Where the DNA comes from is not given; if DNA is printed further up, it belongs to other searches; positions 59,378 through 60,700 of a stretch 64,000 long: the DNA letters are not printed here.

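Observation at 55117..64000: Operon of two giant repeat proteins (beta-propeller + tandem HhH; repeat array + LamG) flanking a low-GC gene: an uncharacterised system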

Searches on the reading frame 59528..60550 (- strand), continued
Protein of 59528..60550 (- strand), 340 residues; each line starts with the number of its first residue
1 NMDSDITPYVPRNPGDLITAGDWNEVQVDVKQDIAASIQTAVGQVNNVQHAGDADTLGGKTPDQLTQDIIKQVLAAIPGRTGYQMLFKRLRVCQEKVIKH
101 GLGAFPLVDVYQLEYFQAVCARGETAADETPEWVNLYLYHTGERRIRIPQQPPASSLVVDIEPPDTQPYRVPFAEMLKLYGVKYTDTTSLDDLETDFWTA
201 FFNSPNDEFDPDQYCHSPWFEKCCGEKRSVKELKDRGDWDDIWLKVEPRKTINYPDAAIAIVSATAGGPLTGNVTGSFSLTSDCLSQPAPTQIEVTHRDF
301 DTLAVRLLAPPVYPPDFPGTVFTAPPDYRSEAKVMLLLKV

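Call 80: search_protein_families(library=pfam, proteins=[L010:11078-14551:+, L011:10993-14346:+, L014:10995-13178:+, L024:11098-15327:+, L022:10999-15738:+, L029:2363-6526:+, L017:11016-14111:+], max_evalue=0.001)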
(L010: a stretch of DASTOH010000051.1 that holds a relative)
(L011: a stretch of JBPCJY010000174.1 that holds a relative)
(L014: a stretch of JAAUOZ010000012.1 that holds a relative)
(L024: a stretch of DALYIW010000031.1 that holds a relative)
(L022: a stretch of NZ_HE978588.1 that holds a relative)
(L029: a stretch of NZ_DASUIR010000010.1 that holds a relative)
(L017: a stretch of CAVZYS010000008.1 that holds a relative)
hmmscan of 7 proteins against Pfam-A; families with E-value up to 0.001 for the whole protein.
L010:11078-14551:+ (1157 aa): 0 families

L011:10993-14346:+ (1117 aa): 1 family
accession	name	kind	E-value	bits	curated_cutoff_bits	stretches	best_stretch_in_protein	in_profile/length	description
PF14520.12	HHH_5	-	2.3e-06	28.4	27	1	1057-1104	4-50/57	Helix-hairpin-helix domain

L014:10995-13178:+ (727 aa): 0 families

L024:11098-15327:+ (1409 aa): 0 families

L022:10999-15738:+ (1579 aa): 1 family
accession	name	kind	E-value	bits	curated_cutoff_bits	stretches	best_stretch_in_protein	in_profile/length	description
PF14520.12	HHH_5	-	1.2e-08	35.7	27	1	1513-1566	3-56/57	Helix-hairpin-helix domain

L029:2363-6526:+ (1387 aa): 1 family
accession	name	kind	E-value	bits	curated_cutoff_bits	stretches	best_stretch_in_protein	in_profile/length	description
PF14520.12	HHH_5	-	3.9e-08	34.1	27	1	1321-1373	4-56/57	Helix-hairpin-helix domain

L017:11016-14111:+ (1031 aa): 1 family
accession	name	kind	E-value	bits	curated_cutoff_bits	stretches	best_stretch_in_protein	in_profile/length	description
PF25174.1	Beta-prop_THOC3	-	0.00025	20.6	305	0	732-837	92-190/272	THOC3 beta-propeller domain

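Call 88: fold_search(model_id=the predicted structure, library=viral)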
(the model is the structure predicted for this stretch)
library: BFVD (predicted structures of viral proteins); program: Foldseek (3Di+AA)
matches with E <= 10: 178; with E <= 0.001: 0
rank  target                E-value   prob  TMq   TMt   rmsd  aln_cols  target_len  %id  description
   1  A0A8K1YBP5            3.8e-02  0.07  0.10  0.11  31.3       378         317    9  (no name in the UniProt tables at hand)
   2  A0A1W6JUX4            1.7e-01  0.38  0.14  0.14  22.2       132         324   14  Tail fiber protein [Vibrio phage pVco-5]
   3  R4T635                1.8e-01  0.08  0.12  0.20  21.1       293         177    6  Uncharacterized protein [Halorubrum tailed virus 4]
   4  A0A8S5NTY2            2.2e-01  0.07  0.14  0.14  18.0       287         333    8  Uncharacterized protein [Myoviridae sp. cthRr4]
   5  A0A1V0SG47            3.1e-01  0.12  0.09  0.11  26.2       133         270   15  Glycine-rich domain-containing protein [Hokovirus HKV1]
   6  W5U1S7                3.1e-01  0.03  0.11  0.12  24.5       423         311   10  (no name in the UniProt tables at hand)
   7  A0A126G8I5            3.3e-01  0.04  0.12  0.14  19.3       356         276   10  (no name in the UniProt tables at hand)
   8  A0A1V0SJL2            3.7e-01  0.11  0.15  0.15  17.9       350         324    7  Uncharacterized protein [Klosneuvirus KNV1]
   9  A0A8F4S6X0            3.7e-01  0.03  0.11  0.11  31.0       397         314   10  (no name in the UniProt tables at hand)
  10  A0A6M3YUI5            3.9e-01  0.03  0.12  0.10  27.1       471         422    9  Capsid protein [Cressdnaviricota sp.]
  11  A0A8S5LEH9            4.7e-01  0.01  0.09  0.09  23.6       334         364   10  Uncharacterized protein [Myoviridae sp. ctBDS4]
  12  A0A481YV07            6.7e-01  0.04  0.10  0.17  17.9       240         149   11  Uncharacterized protein [Marseillevirus LCMAC103]
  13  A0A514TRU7            6.7e-01  0.01  0.10  0.10  30.0       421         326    8  Capsid protein [Capybara virus 11_cap1_98]
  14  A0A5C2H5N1            8.0e-01  0.08  0.11  0.21  17.0       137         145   13  Uncharacterized protein [Sinorhizobium phage ort11]
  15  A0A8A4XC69            8.0e-01  0.02  0.10  0.07  24.4       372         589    9  VP [Motacilla cinerea parvoviridae sp.]
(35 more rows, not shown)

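Call 91: search_protein_families(library=pfam, proteins=[L002:4209-4640:+], max_evalue=0.05)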
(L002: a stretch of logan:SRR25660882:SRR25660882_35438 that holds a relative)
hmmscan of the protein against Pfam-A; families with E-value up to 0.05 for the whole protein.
L002:4209-4640:+ (144 aa): 2 families
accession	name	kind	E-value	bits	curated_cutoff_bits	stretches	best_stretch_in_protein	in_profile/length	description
PF18556.6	TetR_C_35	-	0.0075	16.9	26.7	1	27-81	37-93/105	Bacterial Tetracyclin repressor, C-terminal domain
PF19443.4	DAHL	-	0.02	15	38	1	22-108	104-192/221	DAHL domain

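Call 97: search_solved_structures(query=A6, max_evalue=1, show_alignments=1)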
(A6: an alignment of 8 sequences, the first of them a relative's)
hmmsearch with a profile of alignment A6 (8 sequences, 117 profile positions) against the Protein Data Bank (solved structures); distinct sequences matched with E-value up to 1: 7.
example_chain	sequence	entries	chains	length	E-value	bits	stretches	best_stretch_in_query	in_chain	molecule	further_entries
1u6e_A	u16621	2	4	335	0.023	18.3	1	36-105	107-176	3-oxoacyl-[acyl-carrier-protein] synthase III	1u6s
1hzp_A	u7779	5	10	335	0.033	17.8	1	37-105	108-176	3-OXOACYL-[ACYL-CARRIER-PROTEIN] SYNTHASE III | 3-oxoacyl-[acyl-carrier-protein] synthase 3 | Beta-ketoacyl-ACP synthase III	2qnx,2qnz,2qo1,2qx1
2qny_A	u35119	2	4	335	0.033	17.7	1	37-105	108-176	3-oxoacyl-[acyl-carrier-protein] synthase 3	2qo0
1m1m_A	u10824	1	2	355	0.035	17.6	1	37-105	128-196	3-OXOACYL-[ACYL-CARRIER-PROTEIN] SYNTHASE III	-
2aj9_A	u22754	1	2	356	0.045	17.3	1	37-105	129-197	3-oxoacyl-[acyl-carrier-protein] synthase III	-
2ahb_A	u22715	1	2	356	0.048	17.2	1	37-105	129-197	Beta- ketoacyl-ACP synthase III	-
5xlj_A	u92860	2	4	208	0.88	13.2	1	5-72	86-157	Flagellar hook-associated protein 2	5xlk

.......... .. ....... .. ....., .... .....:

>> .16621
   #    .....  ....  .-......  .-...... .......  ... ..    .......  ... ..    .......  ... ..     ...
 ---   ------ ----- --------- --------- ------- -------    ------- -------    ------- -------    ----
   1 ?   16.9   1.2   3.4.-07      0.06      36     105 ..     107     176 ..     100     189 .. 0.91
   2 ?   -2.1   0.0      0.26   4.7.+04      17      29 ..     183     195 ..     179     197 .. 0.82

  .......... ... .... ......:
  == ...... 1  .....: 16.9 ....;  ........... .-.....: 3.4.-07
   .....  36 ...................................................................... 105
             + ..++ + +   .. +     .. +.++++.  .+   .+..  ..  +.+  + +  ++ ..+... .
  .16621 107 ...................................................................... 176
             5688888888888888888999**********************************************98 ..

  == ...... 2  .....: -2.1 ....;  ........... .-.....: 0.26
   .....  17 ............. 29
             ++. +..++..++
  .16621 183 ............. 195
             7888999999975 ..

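Call 98: search_dna_similar(query=L002:4209-9926:+, collection=phages, mode=protein, max_evalue=0.001, max_rows=15)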
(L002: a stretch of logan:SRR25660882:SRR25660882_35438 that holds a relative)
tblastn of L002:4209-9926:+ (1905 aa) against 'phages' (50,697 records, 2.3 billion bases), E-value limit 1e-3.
No match.

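Call 100: list_cluster_members(proteins=[P0234, P0123, P0126, P0002, P0027, P0011])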
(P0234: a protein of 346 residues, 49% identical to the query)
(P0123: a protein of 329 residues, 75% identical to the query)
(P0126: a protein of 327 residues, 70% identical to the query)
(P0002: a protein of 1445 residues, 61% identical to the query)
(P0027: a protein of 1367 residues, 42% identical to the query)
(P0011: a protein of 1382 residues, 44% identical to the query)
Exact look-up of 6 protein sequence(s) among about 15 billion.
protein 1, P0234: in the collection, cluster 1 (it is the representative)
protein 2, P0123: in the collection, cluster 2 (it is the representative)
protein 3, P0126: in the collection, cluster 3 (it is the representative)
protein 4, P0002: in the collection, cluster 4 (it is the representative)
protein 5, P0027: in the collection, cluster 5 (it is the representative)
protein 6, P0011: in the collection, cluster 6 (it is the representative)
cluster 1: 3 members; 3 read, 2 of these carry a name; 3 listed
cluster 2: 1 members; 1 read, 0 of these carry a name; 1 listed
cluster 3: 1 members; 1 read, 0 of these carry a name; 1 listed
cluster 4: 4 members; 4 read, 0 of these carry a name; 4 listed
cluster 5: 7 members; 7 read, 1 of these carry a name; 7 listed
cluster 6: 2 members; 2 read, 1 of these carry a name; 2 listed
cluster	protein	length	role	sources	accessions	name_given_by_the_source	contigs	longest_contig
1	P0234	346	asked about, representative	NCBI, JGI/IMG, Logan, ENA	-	hypothetical protein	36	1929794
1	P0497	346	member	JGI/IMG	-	hypothetical protein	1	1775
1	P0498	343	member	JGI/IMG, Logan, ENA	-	-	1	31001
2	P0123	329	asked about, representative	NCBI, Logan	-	-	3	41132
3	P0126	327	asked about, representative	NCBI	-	-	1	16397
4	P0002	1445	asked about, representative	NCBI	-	-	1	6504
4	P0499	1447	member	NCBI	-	-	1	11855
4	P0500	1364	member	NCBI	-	-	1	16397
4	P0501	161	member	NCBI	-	-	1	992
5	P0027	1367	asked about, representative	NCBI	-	-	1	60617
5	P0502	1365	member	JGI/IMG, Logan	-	WD40 repeat protein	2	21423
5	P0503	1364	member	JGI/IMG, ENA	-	-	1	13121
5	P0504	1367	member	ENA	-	-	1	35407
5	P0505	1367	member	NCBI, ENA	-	-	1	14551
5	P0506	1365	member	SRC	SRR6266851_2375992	-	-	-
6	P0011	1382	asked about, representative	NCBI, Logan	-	-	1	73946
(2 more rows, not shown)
